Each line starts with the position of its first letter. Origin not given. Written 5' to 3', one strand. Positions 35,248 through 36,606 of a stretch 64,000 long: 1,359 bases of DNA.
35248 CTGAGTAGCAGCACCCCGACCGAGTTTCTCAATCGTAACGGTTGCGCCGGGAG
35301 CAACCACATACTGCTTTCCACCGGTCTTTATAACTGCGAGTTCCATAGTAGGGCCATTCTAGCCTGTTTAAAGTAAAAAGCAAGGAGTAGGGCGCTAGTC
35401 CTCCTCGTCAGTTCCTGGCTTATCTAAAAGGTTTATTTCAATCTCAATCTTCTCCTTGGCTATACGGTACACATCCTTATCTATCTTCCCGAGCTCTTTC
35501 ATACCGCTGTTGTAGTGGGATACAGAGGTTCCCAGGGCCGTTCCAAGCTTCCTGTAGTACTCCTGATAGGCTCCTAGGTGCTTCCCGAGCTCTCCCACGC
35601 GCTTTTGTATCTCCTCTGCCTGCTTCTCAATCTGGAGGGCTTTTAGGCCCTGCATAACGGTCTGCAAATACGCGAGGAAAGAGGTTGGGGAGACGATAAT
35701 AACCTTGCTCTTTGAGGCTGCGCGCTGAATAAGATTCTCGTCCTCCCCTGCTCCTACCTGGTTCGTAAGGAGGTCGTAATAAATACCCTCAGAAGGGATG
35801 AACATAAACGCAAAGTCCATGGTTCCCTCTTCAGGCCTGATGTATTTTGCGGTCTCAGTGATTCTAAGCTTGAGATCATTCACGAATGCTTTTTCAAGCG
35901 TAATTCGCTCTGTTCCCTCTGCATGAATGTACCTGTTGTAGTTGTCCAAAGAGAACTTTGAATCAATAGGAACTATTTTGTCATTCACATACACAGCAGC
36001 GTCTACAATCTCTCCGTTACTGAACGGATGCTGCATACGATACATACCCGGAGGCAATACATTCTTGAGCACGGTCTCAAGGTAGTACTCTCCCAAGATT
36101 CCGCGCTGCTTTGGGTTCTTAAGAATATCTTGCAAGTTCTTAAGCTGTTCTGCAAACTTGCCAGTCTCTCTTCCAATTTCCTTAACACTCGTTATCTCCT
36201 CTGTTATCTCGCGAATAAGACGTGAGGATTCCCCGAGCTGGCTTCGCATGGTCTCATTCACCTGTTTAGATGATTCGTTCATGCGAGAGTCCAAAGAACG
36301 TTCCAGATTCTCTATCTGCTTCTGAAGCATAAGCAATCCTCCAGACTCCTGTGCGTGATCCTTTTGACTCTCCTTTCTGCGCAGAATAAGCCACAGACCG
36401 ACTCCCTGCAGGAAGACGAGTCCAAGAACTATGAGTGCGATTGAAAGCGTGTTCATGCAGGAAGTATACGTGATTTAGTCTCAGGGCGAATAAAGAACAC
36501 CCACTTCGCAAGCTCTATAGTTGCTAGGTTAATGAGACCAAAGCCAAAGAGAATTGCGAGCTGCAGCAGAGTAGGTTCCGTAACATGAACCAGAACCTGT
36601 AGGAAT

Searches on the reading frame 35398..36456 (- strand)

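Call 67: search_protein_families(library=pfam, proteins=[window:35398-36456:-], max_evalue=0.01)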
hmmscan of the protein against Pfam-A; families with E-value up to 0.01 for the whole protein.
window:35398-36456:- (353 aa): 2 families
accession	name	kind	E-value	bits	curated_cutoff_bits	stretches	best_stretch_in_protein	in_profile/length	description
PF02646.22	RmuC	-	1.3e-53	182.4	26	1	47-330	2-279/291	RmuC family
PF07889.17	DUF1664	-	0.0047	17.4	34.6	0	44-110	46-108/124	Protein of unknown function (DUF1664)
